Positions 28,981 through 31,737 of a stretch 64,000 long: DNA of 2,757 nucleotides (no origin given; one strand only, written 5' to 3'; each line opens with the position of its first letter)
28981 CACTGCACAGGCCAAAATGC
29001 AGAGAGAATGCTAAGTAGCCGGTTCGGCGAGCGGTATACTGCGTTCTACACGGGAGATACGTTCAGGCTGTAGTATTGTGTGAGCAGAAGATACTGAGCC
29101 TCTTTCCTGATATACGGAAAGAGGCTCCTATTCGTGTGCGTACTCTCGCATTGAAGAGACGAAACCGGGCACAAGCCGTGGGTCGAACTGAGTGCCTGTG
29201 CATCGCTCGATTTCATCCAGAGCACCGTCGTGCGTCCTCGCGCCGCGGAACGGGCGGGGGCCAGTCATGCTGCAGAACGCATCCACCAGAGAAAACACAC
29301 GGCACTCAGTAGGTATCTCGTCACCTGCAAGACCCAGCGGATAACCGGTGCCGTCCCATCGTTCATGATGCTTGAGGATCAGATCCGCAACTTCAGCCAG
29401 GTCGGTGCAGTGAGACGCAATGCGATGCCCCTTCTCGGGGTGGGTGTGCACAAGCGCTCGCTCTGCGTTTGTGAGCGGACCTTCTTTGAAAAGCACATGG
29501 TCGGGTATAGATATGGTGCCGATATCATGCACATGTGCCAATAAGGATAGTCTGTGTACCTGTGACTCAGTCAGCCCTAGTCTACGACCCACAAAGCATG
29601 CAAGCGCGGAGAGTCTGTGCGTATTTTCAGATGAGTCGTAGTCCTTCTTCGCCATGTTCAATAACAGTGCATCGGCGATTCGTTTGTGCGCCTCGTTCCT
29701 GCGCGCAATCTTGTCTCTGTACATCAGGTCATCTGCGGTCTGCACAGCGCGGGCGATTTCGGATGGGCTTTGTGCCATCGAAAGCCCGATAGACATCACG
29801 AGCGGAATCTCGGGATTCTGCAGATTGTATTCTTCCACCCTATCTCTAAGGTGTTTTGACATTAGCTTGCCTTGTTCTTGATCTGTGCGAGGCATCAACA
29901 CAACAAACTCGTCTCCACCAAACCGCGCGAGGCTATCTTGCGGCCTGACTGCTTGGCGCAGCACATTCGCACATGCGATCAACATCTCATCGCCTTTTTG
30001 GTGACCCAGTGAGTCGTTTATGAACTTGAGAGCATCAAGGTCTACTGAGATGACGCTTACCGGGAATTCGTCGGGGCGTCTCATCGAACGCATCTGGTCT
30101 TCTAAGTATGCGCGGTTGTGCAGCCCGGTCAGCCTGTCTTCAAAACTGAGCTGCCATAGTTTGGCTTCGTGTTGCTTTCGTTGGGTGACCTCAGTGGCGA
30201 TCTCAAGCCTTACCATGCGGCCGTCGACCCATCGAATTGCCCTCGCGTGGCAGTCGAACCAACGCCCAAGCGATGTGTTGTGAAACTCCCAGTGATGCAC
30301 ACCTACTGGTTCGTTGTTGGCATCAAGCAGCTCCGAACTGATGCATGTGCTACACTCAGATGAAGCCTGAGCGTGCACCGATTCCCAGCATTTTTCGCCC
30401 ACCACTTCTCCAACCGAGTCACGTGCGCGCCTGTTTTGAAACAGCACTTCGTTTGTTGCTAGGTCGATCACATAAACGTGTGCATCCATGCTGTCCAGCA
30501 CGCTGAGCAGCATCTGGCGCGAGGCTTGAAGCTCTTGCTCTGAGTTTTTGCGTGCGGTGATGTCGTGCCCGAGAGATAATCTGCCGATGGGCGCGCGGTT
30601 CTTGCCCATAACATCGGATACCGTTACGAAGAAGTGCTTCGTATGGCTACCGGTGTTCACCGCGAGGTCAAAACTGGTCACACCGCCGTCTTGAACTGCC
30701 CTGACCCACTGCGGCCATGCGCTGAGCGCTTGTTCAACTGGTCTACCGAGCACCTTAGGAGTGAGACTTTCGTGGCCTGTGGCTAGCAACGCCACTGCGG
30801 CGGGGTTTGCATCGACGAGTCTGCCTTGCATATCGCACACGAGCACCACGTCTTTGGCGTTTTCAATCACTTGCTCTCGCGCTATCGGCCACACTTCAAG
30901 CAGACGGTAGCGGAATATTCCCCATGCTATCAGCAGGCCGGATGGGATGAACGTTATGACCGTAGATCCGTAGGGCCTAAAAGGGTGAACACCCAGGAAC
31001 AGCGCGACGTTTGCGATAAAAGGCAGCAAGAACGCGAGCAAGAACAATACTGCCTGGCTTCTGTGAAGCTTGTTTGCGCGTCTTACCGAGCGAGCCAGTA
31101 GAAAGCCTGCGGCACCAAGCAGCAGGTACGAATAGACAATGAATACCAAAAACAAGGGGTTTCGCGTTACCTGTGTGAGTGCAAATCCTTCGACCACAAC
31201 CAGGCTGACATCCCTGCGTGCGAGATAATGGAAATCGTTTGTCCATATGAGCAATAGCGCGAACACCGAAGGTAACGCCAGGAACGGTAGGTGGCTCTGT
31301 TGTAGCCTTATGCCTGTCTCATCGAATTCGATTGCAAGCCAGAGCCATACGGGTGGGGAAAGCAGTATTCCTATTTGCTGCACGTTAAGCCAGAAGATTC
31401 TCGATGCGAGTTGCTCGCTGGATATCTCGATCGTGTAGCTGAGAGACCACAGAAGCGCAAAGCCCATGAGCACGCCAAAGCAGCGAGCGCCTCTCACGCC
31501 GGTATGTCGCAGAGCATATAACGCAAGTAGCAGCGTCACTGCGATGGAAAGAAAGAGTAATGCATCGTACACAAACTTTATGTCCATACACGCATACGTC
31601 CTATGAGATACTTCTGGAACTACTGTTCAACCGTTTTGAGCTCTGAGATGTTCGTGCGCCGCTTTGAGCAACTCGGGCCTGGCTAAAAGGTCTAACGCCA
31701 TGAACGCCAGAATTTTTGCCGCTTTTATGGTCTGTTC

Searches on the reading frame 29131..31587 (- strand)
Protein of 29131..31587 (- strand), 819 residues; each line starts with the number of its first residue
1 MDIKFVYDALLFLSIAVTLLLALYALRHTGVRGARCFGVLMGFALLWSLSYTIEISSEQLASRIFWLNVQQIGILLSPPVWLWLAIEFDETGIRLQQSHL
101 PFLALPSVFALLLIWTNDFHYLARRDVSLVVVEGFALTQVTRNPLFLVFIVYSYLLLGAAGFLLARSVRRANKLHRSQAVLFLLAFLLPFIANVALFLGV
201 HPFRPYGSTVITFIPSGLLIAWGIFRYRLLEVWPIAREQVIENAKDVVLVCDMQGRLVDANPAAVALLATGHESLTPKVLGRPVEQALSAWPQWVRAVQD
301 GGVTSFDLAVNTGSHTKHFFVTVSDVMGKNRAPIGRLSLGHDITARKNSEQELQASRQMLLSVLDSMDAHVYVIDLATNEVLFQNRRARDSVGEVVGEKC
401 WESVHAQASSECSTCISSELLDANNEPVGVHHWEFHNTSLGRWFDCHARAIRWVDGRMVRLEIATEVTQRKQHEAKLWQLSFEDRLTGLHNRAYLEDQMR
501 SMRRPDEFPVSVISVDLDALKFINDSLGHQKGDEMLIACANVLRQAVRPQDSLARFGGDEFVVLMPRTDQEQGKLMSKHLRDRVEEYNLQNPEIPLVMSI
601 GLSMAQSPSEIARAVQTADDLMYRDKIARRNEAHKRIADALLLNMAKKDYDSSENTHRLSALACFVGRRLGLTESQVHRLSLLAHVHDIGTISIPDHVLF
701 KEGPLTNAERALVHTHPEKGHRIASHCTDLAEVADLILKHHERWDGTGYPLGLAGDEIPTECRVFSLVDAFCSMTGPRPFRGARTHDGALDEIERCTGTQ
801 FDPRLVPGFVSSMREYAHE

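Call 67: search_protein_families(library=pfam, proteins=[window:29131-31587:-], max_evalue=0.01)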
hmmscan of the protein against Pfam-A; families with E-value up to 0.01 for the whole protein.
window:29131-31587:- (819 aa): 8 families
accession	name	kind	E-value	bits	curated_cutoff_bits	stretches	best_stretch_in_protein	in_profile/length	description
PF16927.11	HisKA_7TM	-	1.7e-50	172.4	28.6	1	10-234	1-224/224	N-terminal 7TM region of histidine kinase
PF13487.12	HD_5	-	1.4e-35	123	27.2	1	648-805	10-170/170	HD domain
PF00990.26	GGDEF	-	2.5e-33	115.6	23.8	1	483-631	3-160/161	Diguanylate cyclase, GGDEF domain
PF01966.28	HD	-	1.3e-11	45.3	22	1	662-772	11-114/116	HD domain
PF08448.16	PAS_4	-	2.5e-09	37.8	23.1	1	242-347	2-109/110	PAS fold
PF13188.13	PAS_8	-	3e-07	30.5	21.8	1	238-282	4-41/65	PAS domain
PF17853.6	GGDEF_2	-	0.0014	19.3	24.5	1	507-619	20-111/116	GGDEF-like domain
PF13426.13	PAS_9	-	0.0017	19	27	0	247-288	3-40/103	PAS domain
